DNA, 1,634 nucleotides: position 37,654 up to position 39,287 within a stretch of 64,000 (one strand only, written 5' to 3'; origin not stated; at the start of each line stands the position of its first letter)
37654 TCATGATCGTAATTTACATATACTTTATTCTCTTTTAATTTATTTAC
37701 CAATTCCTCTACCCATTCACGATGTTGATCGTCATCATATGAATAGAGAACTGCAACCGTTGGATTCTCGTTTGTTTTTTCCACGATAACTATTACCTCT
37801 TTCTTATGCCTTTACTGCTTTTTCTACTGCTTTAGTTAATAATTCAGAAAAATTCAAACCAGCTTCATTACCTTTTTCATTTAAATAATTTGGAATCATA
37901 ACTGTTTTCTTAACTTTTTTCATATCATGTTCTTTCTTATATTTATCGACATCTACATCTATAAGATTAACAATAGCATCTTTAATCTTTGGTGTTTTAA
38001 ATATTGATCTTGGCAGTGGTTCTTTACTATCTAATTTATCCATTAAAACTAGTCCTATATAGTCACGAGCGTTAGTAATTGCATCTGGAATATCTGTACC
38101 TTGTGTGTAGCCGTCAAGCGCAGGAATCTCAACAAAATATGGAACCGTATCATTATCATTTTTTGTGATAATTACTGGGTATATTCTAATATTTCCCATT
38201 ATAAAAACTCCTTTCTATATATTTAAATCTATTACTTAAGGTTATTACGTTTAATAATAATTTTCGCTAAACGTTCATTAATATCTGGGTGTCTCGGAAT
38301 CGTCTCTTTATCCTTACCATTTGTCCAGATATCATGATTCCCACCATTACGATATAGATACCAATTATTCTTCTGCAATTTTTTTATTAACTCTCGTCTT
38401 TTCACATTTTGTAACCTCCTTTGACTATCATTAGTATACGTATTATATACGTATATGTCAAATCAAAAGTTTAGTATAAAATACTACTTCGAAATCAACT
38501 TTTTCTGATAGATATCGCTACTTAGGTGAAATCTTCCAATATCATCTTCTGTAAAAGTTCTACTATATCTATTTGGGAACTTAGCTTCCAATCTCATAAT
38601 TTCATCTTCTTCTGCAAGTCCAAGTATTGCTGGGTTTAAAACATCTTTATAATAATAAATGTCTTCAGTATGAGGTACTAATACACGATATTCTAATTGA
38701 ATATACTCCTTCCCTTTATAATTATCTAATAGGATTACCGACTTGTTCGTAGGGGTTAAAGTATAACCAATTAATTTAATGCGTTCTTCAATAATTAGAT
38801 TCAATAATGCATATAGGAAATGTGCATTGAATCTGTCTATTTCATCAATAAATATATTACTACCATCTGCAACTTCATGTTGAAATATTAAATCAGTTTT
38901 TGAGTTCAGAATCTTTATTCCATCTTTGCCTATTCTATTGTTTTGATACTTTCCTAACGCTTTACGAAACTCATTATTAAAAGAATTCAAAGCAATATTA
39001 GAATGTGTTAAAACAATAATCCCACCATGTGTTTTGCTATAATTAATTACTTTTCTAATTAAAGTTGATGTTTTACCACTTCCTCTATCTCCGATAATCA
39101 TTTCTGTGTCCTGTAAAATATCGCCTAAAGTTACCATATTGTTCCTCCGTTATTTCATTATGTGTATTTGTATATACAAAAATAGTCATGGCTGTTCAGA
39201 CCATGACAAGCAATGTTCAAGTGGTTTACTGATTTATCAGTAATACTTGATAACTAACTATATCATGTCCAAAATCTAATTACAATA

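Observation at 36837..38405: A TIR-like domain protein followed directly by a complete hicA-hicB toxin-antitoxin pair inside a lytic-phage accessory block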

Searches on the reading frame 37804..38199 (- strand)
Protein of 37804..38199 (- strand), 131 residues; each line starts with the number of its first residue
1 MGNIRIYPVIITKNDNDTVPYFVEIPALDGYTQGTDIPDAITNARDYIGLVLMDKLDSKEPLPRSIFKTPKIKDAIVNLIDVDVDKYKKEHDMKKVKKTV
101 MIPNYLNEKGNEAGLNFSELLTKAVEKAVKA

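Call 3: search_protein_families(library=pfam, proteins=[window:37804-38199:-], max_evalue=1)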
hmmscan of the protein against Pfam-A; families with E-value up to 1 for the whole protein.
window:37804-38199:- (131 aa): 2 families
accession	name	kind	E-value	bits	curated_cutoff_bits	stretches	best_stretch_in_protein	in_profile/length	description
PF15919.11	HicB_lk_antitox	-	9.6e-08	32.7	27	1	7-104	1-102/123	HicB_like antitoxin of bacterial toxin-antitoxin system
PF18316.7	S-l_SbsC_C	-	0.0015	19.4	26.6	1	9-55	24-71/86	S-layer protein SbsC C-terminal domain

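Call 4: search_protein_families(library=padloc, proteins=[window:37804-38199:-], max_evalue=1)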
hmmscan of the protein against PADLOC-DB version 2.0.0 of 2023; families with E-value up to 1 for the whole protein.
window:37804-38199:- (131 aa): 1 family
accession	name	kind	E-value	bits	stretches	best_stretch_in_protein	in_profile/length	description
PDLC03054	Specificity_I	-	0.028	10.9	1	61-102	343-383/401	Type I specificity subunit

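Call 5: search_protein_families(library=phrogs, proteins=[window:37804-38199:-], max_evalue=0.01)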
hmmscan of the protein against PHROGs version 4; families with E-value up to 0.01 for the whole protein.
window:37804-38199:- (131 aa): 2 families
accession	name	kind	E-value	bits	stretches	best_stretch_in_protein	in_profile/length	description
phrog_497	-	moron, auxiliary metabolic gene and host takeover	2.7e-22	80.7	1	5-128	11-139/342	toxin-antitoxin system HicB-like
phrog_11958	-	unknown function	0.00025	22.2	1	6-59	3-55/84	-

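Call 7: search_protein_families(library=ncbifam, proteins=[window:37804-38199:-], max_evalue=0.1)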
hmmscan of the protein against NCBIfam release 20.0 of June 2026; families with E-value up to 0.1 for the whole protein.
window:37804-38199:- (131 aa): 0 families

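Call 59: search_protein_families(library=pfam, alignment_id=A3, max_evalue=0.001)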
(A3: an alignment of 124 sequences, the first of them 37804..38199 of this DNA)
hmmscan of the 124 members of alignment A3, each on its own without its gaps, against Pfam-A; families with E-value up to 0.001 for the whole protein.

A. member 1, window:37804-38199:- (131 aa): 1 family
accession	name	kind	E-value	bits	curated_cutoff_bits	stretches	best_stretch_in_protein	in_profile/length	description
PF15919.11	HicB_lk_antitox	-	9.6e-08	32.7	27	1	7-104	1-102/123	HicB_like antitoxin of bacterial toxin-antitoxin system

B. families by the number of members that match (of 124 scanned): 26 families (the first 25 are shown)
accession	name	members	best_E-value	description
PF01381.28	HTH_3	3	2.7e-14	Helix-turn-helix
PF13443.12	HTH_26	3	2.8e-06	Cro/C1-type HTH DNA-binding domain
PF13560.12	HTH_31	3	8e-06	Helix-turn-helix domain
PF00589.27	Phage_integrase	2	9.9e-18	Phage integrase family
PF12844.13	HTH_19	2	3.5e-11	Helix-turn-helix domain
PF01797.21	Y1_Tnp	1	6e-44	Transposase IS200 like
PF14338.12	Mrr_N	1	2.7e-31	Mrr N-terminal domain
PF19385.4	DUF5960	1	3.7e-31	Family of unknown function (DUF5960)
PF01863.23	YgjP-like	1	1.2e-19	YgjP-like, metallopeptidase domain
PF00210.30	Ferritin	1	1.4e-17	Ferritin-like domain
PF01638.23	HxlR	1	1.5e-17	HxlR-like helix-turn-helix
PF02452.23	PemK_toxin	1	3.1e-17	PemK-like, MazF-like toxin of type II toxin-antitoxin system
PF01541.30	GIY-YIG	1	1.2e-16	GIY-YIG catalytic domain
PF05015.19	HigB-like_toxin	1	2e-15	RelE-like toxin of type II toxin-antitoxin system HigB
PF18602.6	Rap1a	1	1.6e-14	Rap1a immunity proteins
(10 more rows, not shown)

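Call 60: find_homologous_proteins(query=window:37804-38199:-, max_evalue=0.00001)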
Query window:37804-38199:- (131 aa): 10 proteins with E <= 0.00001 among 21 candidates.
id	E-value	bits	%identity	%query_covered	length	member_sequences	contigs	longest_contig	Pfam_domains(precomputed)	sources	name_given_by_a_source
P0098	1.0e-78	279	100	100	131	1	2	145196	PF15919.12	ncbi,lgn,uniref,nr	ncbi:type II toxin-antitoxin system HicB family antitoxin [Liquorilactobacillus hordei]|uniref:HicB-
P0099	1.4e-37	146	59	93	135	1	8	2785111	PF15919.12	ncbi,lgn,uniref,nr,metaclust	ncbi:HicB family protein [Levilactobacillus brevis]|uniref:type II toxin-antitoxin system HicB famil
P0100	3.6e-37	145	58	93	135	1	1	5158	PF15919.12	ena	-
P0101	4.5e-37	145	59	93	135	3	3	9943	PF15919.12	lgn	-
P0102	1.7e-36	143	56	95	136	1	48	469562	-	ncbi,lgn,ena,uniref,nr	ncbi:HicB family protein [Lentilactobacillus otakiensis]|uniref:Toxin-antitoxin system, antitoxin co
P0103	2.0e-35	139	58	93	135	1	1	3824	PF15919.12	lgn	-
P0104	1.5e-33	133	56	95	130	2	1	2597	PF15919.12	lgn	-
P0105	1.7e-31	127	49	96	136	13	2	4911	PF15919.12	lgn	-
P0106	6.9e-29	118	49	96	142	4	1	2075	-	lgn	-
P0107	6.6e-19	86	40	92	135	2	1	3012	PF15919.12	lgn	-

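Call 61: find_encoding_contigs(protein=P0099, flank=5000, max_places=3)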
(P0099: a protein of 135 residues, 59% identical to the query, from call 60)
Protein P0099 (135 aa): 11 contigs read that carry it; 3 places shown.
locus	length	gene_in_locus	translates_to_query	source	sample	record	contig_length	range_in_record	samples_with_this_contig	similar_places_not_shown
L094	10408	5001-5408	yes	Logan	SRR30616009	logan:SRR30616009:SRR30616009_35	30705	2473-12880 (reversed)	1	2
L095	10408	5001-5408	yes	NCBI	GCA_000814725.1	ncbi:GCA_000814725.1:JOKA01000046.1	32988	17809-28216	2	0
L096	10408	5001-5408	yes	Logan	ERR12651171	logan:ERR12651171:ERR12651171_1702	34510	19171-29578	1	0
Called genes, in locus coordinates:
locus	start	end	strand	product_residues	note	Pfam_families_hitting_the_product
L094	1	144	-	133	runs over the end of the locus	-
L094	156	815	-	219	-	PF14265:DUF4355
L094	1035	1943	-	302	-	-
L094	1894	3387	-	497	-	PF05133:SPP1_portal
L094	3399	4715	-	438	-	PF03237:Terminase_6N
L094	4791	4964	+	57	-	PF07927:HicA_toxin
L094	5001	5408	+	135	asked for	PF15919:HicB_lk_antitox (weak)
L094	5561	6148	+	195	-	PF00589:Phage_integrase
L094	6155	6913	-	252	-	PF06056:Terminase_5, PF13384:HTH_23 (faint), PF08281:Sigma70_r4_2 (weak), PF03592:Terminase_2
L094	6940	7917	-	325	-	-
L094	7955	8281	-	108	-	-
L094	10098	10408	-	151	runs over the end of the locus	-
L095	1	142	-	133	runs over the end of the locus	-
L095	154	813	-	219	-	PF14265:DUF4355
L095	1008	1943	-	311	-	-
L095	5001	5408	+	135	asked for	PF15919:HicB_lk_antitox (weak)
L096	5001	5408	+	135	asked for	PF15919:HicB_lk_antitox (weak)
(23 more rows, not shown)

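Call 62: find_encoding_contigs(protein=P0102, flank=5000, max_places=3)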
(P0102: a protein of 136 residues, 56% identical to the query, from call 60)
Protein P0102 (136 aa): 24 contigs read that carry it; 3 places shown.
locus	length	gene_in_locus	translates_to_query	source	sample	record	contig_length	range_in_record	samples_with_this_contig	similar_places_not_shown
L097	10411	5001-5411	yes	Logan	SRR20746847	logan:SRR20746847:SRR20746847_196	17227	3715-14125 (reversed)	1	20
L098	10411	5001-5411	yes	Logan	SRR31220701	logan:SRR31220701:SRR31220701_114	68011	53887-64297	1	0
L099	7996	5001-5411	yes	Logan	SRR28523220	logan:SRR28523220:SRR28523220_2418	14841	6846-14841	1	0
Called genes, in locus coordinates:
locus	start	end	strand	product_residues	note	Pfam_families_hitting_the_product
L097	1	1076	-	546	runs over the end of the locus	PF00496:SBP_bac_5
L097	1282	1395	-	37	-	-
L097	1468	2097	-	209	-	PF00300:His_Phos_1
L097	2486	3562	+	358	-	PF00266:Aminotran_5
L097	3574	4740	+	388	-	PF00389:2-Hacid_dh, PF02826:2-Hacid_dh_C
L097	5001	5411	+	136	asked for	-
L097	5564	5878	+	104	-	PF00893:Multi_Drug_Res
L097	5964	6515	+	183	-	PF00293:NUDIX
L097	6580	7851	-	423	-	PF01979:Amidohydro_1, PF12890:DHOase, PF07969:Amidohydro_3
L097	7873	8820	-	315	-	PF02729:OTCace_N, PF00185:OTCace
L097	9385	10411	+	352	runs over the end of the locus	PF00988:CPSase_sm_chain, PF00117:GATase, PF07722:Peptidase_C26 (faint)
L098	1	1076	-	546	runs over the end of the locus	PF00496:SBP_bac_5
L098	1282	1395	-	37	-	-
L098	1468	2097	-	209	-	PF00300:His_Phos_1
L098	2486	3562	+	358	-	PF00266:Aminotran_5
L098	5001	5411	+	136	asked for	-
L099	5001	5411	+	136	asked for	-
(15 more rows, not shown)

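Call 69: search_solved_structures(query=window:37804-38199:-, max_evalue=1, show_alignments=2)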
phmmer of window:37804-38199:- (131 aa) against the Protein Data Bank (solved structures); distinct sequences matched with E-value up to 1: 2.
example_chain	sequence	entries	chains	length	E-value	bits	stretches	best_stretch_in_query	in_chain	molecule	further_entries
5yrz_A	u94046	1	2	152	4.1e-12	49.4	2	67-126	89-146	HicB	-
9svk_B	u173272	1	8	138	3.4e-09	40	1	6-128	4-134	Toxin-antitoxin system, antitoxin component, HicB family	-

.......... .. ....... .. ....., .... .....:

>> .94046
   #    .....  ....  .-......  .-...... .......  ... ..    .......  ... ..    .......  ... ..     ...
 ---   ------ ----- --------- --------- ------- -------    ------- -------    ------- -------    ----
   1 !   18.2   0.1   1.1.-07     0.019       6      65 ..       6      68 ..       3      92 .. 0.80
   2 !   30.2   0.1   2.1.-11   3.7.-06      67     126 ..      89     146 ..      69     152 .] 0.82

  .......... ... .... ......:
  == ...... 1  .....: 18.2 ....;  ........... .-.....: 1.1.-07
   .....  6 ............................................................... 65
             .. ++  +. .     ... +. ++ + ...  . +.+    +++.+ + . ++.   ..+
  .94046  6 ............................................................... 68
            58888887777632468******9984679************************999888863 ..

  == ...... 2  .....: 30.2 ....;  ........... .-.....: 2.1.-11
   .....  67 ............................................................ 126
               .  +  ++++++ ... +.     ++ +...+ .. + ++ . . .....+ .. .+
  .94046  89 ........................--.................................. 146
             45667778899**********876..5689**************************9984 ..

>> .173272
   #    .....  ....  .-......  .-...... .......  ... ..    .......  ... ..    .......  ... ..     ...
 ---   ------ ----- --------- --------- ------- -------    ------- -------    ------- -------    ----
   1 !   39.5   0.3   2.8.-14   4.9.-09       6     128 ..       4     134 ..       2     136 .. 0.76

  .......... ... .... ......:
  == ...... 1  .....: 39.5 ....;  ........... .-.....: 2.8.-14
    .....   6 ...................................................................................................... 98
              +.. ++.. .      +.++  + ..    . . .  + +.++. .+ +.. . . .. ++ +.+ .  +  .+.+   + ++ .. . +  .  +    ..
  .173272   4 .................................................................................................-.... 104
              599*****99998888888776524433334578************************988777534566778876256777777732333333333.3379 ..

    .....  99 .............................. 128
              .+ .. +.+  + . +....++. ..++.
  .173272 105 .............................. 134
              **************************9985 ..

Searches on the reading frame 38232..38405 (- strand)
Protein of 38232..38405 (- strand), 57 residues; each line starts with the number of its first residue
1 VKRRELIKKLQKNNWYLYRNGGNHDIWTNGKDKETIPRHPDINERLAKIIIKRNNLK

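Call 3: search_protein_families(library=pfam, proteins=[window:38232-38405:-], max_evalue=1)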
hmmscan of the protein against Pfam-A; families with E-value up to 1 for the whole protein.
window:38232-38405:- (57 aa): 2 families
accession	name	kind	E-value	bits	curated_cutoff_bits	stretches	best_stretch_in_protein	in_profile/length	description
PF07927.17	HicA_toxin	-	2.9e-10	40.5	27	1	4-53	2-55/58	HicA toxin of bacterial toxin-antitoxin,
PF16423.10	COE1_HLH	-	0.024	14.9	27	1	35-53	16-35/44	Transcription factor COE1 helix-loop-helix domain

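Call 4: search_protein_families(library=padloc, proteins=[window:38232-38405:-], max_evalue=1)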
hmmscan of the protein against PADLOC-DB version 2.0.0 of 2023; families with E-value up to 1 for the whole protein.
window:38232-38405:- (57 aa): 0 families

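Call 5: search_protein_families(library=phrogs, proteins=[window:38232-38405:-], max_evalue=0.01)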
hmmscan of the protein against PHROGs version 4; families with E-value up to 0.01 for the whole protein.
window:38232-38405:- (57 aa): 1 family
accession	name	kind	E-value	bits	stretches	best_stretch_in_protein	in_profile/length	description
phrog_353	-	moron, auxiliary metabolic gene and host takeover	6.3e-17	62.4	1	1-57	5-66/73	toxin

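Call 7: search_protein_families(library=ncbifam, proteins=[window:38232-38405:-], max_evalue=0.1)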
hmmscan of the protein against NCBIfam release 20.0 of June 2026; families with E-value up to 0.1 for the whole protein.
window:38232-38405:- (57 aa): 1 family
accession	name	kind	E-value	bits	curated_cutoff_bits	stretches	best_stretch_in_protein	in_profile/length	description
TIGR03729.1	acc_ester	subfamily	0.056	12.8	148.25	1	5-51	51-97/239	putative phosphoesterase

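Call 56: search_protein_families(library=pfam, alignment_id=A2, max_evalue=0.001)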
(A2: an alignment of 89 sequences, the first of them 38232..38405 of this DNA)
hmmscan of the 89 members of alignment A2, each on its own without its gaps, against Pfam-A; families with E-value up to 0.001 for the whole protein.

A. member 1, window:38232-38405:- (57 aa): 1 family
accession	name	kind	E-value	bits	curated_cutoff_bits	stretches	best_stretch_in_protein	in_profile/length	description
PF07927.17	HicA_toxin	-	2.9e-10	40.5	27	1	4-53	2-55/58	HicA toxin of bacterial toxin-antitoxin,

B. families by the number of members that match (of 89 scanned): 24 families
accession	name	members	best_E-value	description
PF13443.12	HTH_26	3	6.7e-17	Cro/C1-type HTH DNA-binding domain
PF12957.13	DUF3846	2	1.4e-35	Domain of unknown function (DUF3846)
PF09553.16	RE_Eco47II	2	3.7e-25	Eco47II restriction endonuclease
PF03852.21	Vsr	2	2.2e-19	DNA mismatch endonuclease Vsr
PF01381.28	HTH_3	2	1.5e-16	Helix-turn-helix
PF24963.1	DUF7768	2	8.8e-15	Domain of unknown function (DUF7768)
PF04480.18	DUF559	2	6.1e-05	Protein of unknown function (DUF559)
PF08937.16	ThsB_TIR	2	7.9e-05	Thoeris protein ThsB, TIR-like domain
PF01588.26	tRNA_bind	1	2e-26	Putative tRNA binding domain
PF00145.23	DNA_methylase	1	5.2e-26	C-5 cytosine-specific DNA methylase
PF02661.23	Fic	1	1.5e-15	Fic/DOC family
PF13474.12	SnoaL_3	1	3.9e-15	SnoaL-like domain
PF12844.13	HTH_19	1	1.7e-13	Helix-turn-helix domain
PF08818.16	DUF1801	1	8.7e-13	Domain of unknown function (DU1801)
PF07927.17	HicA_toxin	1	2.9e-10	HicA toxin of bacterial toxin-antitoxin,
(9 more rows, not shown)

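Call 70: search_solved_structures(query=window:38232-38405:-, max_evalue=1, show_alignments=2)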
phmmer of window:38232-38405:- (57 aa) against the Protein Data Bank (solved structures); distinct sequences matched with E-value up to 1: 1.
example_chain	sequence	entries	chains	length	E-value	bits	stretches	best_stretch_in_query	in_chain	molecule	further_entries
6hpb_A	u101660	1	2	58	0.63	13.4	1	16-55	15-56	mRNA interferase toxin HicA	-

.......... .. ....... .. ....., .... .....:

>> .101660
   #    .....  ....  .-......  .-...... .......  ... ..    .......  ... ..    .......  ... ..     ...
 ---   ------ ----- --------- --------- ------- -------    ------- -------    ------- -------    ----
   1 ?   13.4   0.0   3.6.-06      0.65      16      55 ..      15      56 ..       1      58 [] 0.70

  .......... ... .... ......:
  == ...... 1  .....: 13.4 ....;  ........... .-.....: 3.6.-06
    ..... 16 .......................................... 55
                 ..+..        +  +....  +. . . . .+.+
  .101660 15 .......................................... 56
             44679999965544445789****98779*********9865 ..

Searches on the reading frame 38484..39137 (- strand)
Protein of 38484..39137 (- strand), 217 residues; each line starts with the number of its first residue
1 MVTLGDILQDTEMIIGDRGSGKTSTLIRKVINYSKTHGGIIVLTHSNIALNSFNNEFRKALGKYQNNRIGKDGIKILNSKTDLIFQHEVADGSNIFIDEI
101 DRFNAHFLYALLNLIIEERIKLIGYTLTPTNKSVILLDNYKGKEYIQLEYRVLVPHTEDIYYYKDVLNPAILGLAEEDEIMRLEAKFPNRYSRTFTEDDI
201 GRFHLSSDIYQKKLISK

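Call 3: search_protein_families(library=pfam, proteins=[window:38484-39137:-], max_evalue=1)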
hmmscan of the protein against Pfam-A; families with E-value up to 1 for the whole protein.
window:38484-39137:- (217 aa): 12 families
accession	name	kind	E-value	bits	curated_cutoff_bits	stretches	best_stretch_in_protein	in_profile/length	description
PF04851.21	ResIII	-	0.00041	20.7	22.5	1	13-107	27-114/164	Type III restriction enzyme, res subunit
PF13245.12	AAA_19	-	0.00057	20.5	25.1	1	10-123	12-123/134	AAA domain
PF00265.24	TK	-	0.00071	19.9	20.6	1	12-129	4-113/176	Thymidine kinase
PF00158.32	Sigma54_activat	-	0.0013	18.9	20.2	1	88-127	90-129/168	Sigma-54 interaction domain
PF13173.12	AAA_14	-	0.0026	18.2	27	1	13-106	6-77/129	AAA domain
PF07728.20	AAA_5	-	0.0031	18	22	1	80-122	55-97/139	AAA domain (dynein-related subfamily)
PF13401.12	AAA_22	-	0.0039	17.9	27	1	13-116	9-109/130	AAA domain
PF00580.27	UvrD-helicase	-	0.0046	17.1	23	1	12-92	16-74/271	UvrD/REP helicase N-terminal domain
PF00004.35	AAA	-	0.023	15.6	21.2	1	14-106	3-72/131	ATPase family associated with various cellular activities (AAA)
PF13191.12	AAA_16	-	0.027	15.4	32.6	1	13-61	28-82/167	AAA ATPase domain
PF05707.18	Zot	-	0.056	13.3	20.3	1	15-103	6-93/197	Zonular occludens toxin (Zot)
PF05127.21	NAT10_TcmA_helicase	-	0.065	13.6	22.7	1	14-69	2-58/176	RNA cytidine acetyltransferase NAT10/TcmA, helicase domain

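Call 5: search_protein_families(library=phrogs, proteins=[window:38484-39137:-], max_evalue=0.01)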
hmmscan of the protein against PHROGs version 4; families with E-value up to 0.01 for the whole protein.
window:38484-39137:- (217 aa): 4 families
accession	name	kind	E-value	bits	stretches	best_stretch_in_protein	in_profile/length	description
phrog_592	-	other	4.7e-06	27.5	1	13-128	6-116/193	thymidine kinase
phrog_800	-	head and packaging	0.0058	16.3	1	13-95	36-117/511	terminase small subunit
phrog_197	-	moron, auxiliary metabolic gene and host takeover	0.0084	16.5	0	14-103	31-112/486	Zot-like toxin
phrog_1828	-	unknown function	0.0096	17.2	0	12-45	2-31/109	-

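Call 79: find_related_loci(query=window:38484-39137:-, collection=viral_contigs, flank=6000)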
Query window:38484-39137:- (217 aa) in viral_contigs; peptide patterns used: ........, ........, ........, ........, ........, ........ (x = any residue, [..] = any of these).
20 stretches matched a pattern, but none encodes a relative of the query by tblastn (E <= 1e-3).

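Call 95: search_protein_families(library=padloc, proteins=[window:38484-39137:-], max_evalue=0.001)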
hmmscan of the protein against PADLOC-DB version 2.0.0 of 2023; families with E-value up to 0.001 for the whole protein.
window:38484-39137:- (217 aa): 4 families
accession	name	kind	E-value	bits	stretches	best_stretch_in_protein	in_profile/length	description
PDLC00106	GajB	-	7.3e-07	26.1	1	15-67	22-78/577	UrvD helicase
PDLC03813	RTasNERD-Hel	-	5.8e-05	20.4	1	8-123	223-331/519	DRT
PDLC00145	GajB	-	0.00017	18.4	1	18-60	24-70/572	UrvD helicase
PDLC00126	GajB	-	0.00019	18.4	1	10-59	33-86/606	UrvD helicase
